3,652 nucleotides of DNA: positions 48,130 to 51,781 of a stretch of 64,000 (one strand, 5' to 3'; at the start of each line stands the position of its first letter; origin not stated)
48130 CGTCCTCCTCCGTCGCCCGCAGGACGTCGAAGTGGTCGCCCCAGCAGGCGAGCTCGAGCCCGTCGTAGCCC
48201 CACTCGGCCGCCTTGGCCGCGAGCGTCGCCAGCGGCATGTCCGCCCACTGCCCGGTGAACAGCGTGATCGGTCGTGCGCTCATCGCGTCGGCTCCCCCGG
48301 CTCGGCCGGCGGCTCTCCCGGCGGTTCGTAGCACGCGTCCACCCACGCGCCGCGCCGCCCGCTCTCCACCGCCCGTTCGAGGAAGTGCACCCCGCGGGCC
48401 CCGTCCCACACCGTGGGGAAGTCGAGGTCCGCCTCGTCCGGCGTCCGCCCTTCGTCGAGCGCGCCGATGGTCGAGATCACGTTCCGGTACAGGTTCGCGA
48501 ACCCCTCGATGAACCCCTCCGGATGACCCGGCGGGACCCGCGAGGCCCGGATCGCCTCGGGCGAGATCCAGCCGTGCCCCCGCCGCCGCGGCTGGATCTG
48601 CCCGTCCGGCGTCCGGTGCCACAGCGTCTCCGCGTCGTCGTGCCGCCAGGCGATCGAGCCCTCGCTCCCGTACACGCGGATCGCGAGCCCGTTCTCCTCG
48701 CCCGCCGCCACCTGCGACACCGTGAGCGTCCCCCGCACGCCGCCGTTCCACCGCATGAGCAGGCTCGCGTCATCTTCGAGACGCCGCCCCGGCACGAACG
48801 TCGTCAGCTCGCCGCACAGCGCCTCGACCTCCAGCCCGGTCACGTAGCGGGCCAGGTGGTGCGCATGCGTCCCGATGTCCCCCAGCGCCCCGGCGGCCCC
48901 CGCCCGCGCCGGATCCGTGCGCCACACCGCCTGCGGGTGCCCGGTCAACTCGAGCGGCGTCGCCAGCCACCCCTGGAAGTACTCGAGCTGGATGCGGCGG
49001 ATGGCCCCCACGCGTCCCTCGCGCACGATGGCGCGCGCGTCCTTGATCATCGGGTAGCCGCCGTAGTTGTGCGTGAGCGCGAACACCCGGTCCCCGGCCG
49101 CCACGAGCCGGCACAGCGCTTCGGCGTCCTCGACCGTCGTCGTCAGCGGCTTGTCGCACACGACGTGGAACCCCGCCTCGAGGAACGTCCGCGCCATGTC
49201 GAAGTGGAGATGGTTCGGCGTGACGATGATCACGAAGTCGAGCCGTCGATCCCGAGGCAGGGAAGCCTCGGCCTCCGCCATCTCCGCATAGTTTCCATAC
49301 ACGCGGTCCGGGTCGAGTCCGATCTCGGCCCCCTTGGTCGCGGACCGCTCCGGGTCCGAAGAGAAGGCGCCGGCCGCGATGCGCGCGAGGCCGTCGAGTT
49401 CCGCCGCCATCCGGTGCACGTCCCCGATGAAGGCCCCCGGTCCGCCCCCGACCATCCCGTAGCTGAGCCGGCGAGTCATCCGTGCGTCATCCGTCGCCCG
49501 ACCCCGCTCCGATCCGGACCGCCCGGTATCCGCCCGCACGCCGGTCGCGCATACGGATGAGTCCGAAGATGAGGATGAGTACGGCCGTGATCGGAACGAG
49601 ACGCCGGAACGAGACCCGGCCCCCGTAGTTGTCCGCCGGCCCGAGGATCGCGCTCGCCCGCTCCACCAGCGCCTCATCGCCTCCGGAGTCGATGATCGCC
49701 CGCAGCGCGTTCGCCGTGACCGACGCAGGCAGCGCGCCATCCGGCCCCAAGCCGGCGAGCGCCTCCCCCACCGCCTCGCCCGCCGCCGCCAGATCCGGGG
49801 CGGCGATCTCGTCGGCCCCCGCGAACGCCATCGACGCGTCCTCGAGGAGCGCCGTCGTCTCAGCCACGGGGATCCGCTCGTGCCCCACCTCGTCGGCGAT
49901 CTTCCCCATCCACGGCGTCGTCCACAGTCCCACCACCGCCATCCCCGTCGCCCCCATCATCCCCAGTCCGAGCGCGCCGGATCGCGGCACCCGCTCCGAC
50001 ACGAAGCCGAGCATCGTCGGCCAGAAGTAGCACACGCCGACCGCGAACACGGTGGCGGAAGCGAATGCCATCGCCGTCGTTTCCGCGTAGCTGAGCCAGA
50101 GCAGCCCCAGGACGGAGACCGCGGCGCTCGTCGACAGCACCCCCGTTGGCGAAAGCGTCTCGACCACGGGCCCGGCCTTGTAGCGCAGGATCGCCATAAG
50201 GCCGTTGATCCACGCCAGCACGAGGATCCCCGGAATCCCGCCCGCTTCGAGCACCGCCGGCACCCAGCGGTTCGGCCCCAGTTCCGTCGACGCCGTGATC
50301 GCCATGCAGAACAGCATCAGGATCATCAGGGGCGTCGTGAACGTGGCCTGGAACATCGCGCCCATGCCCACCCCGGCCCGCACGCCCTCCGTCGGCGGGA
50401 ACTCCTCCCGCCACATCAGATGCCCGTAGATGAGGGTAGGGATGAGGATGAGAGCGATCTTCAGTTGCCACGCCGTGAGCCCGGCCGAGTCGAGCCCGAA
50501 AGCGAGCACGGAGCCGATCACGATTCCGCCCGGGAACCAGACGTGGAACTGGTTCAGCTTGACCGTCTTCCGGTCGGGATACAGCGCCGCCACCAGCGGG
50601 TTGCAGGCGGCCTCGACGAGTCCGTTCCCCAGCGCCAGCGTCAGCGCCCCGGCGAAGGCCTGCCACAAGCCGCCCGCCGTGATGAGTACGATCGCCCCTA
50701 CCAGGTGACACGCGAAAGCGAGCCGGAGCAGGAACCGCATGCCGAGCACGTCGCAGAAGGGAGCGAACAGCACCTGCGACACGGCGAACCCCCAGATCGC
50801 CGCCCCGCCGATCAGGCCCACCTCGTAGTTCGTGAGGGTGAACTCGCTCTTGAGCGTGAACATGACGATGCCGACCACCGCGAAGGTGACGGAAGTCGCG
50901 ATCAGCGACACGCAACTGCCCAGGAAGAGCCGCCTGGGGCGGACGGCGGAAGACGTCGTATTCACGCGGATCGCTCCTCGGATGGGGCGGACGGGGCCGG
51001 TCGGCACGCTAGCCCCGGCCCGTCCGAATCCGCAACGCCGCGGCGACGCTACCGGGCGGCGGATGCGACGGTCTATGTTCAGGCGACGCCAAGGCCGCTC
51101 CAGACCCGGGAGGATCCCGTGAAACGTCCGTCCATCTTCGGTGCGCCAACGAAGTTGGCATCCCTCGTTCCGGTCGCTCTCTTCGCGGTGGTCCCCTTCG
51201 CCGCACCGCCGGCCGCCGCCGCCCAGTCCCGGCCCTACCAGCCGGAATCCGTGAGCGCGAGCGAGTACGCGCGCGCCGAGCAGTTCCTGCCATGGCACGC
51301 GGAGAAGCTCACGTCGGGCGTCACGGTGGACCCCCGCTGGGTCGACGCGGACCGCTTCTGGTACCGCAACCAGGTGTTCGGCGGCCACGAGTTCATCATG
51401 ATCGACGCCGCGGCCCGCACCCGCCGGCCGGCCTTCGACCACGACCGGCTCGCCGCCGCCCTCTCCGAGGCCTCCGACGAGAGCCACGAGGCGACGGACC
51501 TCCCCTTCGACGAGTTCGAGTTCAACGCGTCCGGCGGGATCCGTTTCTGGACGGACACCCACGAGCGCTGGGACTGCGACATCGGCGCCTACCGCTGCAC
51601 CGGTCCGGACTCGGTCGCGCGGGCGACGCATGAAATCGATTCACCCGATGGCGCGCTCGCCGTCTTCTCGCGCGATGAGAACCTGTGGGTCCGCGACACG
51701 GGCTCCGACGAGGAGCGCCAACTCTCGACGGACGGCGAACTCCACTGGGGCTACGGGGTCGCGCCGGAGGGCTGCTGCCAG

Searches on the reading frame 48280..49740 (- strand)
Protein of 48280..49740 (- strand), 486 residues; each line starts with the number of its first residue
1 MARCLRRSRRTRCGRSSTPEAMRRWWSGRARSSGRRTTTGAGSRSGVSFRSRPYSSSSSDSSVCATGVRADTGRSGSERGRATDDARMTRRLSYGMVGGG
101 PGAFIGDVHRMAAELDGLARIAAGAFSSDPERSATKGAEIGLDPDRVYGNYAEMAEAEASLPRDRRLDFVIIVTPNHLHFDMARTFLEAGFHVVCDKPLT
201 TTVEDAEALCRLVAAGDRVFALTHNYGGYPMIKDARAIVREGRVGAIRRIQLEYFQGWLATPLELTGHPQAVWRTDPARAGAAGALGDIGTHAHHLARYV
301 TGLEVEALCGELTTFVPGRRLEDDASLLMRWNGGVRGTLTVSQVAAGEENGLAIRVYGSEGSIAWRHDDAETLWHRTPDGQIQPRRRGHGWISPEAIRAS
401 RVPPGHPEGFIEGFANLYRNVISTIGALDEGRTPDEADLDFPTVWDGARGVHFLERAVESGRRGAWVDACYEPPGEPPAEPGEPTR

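Call 60: search_protein_families(library=pfam, proteins=[window:48280-49740:-], max_evalue=0.00001)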
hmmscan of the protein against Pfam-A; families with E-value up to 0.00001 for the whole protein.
window:48280-49740:- (486 aa): 3 families
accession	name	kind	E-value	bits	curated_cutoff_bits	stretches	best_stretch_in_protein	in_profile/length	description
PF22725.1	GFO_IDH_MocA_C3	-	4.8e-28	98.1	27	1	233-363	2-123/124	GFO/IDH/MocA C-terminal domain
PF01408.29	GFO_IDH_MocA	-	3e-18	67.1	24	1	93-221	2-117/120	Oxidoreductase family, NAD-binding Rossmann fold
PF02894.22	GFO_IDH_MocA_C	-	1.8e-14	54.5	22.9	1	239-468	4-217/218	Oxidoreductase family, C-terminal alpha/beta domain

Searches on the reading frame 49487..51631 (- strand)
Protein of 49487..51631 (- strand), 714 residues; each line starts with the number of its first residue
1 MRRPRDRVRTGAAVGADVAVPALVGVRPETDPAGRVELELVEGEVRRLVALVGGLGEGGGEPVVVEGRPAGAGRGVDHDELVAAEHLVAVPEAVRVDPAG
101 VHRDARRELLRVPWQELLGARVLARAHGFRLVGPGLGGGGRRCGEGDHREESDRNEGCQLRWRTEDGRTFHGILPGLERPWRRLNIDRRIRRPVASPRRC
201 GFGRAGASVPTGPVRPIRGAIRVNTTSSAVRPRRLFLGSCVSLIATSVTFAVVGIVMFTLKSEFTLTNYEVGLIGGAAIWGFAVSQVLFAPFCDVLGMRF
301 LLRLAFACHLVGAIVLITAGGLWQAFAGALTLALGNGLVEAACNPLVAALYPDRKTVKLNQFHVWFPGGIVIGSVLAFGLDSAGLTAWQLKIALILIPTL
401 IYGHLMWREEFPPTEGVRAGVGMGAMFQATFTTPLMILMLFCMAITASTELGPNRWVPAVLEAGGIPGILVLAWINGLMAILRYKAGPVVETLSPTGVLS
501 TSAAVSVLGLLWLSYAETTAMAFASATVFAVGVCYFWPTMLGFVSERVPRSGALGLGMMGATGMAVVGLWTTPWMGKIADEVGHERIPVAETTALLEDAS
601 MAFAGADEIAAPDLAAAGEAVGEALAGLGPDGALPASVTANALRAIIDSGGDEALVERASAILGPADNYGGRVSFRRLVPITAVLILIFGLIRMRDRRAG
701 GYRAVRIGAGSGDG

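Call 60: search_protein_families(library=pfam, proteins=[window:49487-51631:-], max_evalue=0.00001)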
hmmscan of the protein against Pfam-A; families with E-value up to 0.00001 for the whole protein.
window:49487-51631:- (714 aa): 1 family
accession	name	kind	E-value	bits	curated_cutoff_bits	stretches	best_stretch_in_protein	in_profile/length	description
PF07690.21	MFS_1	-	4.9e-12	45.9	33.4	1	240-566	6-344/347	Major Facilitator Superfamily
